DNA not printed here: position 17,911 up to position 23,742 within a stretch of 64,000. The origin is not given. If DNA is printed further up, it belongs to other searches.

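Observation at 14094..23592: Co-directional cluster: giant adhesin, CRTAC1-type FG-GAP/ASPIC protein, orphan RnfD-like membrane protein and an HTTM-like membrane protein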

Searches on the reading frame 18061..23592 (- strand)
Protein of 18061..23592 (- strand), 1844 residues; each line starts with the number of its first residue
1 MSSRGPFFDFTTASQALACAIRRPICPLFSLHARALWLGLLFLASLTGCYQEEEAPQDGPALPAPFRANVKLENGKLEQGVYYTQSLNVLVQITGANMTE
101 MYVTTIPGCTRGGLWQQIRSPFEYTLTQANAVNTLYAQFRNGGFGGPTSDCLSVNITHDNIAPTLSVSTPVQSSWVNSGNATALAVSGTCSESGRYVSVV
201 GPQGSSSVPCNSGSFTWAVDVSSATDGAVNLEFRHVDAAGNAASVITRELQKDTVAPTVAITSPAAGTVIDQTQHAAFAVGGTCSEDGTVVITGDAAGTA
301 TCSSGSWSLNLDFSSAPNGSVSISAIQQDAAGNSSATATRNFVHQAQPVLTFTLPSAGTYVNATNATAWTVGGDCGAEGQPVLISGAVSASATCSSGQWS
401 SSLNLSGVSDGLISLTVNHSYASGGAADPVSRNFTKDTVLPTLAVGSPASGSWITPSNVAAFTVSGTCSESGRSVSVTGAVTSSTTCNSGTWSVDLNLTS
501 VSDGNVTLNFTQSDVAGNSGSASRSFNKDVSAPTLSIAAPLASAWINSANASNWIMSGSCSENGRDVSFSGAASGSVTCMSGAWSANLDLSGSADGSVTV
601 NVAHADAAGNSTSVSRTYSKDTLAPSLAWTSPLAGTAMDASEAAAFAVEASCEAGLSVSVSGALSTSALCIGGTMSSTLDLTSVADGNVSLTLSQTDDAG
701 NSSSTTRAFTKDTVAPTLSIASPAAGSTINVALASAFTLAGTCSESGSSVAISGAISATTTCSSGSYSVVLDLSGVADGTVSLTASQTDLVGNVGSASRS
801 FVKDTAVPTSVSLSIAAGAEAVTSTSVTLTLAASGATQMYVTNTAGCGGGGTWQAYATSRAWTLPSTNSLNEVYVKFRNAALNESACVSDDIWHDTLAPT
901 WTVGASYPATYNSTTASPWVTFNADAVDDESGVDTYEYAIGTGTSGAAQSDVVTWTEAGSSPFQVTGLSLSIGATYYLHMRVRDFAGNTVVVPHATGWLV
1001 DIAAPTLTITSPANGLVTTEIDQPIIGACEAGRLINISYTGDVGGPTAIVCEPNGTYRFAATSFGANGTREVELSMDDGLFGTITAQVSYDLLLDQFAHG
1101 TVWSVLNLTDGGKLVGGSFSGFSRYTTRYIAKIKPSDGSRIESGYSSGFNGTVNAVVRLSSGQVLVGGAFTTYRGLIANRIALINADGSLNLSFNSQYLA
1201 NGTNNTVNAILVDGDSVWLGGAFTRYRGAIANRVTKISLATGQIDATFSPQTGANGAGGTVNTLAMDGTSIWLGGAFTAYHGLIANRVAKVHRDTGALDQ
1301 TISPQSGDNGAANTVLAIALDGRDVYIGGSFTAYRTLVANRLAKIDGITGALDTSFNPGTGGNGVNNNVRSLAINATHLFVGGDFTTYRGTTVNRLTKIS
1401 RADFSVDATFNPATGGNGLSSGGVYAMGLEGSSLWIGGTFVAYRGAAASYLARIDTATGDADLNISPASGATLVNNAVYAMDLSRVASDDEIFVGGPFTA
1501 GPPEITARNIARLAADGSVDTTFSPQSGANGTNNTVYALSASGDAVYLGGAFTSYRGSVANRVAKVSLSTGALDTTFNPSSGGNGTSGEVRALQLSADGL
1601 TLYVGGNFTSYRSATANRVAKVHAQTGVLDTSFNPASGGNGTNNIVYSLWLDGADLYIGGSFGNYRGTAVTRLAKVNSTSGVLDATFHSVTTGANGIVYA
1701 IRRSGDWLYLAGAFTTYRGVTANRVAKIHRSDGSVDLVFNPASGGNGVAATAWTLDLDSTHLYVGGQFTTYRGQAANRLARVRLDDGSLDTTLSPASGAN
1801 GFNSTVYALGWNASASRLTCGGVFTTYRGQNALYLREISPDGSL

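Call 5: search_protein_families(library=pfam, proteins=[window:18061-23592:-], max_evalue=1)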
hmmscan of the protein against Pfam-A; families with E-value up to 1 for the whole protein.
window:18061-23592:- (1844 aa): 10 families
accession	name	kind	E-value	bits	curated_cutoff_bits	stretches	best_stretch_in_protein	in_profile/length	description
PF17164.10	DUF5122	-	9.9e-45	150.9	27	8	1160-1194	2-36/36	Domain of unknown function (DUF5122) beta-propeller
PF09136.16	Glucodextran_B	-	2e-14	53.7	27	3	257-337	1-75/83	Glucodextranase, domain B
PF19077.6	Big_13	-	7.1e-13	49.4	27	3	461-523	30-94/102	Bacterial Ig-like domain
PF13750.12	Big_3_3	-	4.4e-12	46.4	27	2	678-754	6-88/157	Bacterial Ig-like domain (group 3)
PF10648.15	Gmad2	-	9.1e-08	32.7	25.7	0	1143-1173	20-50/86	Immunoglobulin-like domain of bacterial spore germination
PF12245.14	Big_3_2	-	6.8e-06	26.7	23.3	0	223-253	92-121/122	Bacterial Ig-like domain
PF17957.7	Big_7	-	0.007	17.4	24.1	2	257-325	1-70/70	Bacterial Ig domain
PF17936.7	Big_6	-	0.0077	16.9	27.6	1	280-339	17-78/83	Bacterial Ig domain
PF13814.12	Replic_Relax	-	0.047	14.2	25.3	0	1506-1547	29-70/191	Replication-relaxation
PF02806.24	Alpha-amylase_C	-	0.099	13.4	21.2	0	341-385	27-71/95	Alpha amylase, C-terminal all-beta domain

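Call 6: search_protein_families(library=ncbifam, proteins=[window:18061-23592:-], max_evalue=1)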
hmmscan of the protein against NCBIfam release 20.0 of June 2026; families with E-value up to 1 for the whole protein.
window:18061-23592:- (1844 aa): 4 families
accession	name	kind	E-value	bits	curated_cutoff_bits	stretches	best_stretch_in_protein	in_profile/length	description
NF033510.3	Ca_tandemer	repeat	1.1e-47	160.4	50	7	432-519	2-95/96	Ca2+-stabilized repeat-containing adhesin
NF047446.1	barrel_OmpL47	domain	1.7e-07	31.6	40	1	923-960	8-44/68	OmpL47-type beta-barrel domain-containing protein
NF047441.1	Lepto_OmpL47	equivalog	0.0016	18.2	250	1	221-276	107-162/336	multi-beta-barrel domain surface protein OmpL47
TIGR02608.1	delta_60_rpt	domain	0.0024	17.7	76.5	1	1486-1524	8-45/55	delta-60 repeat domain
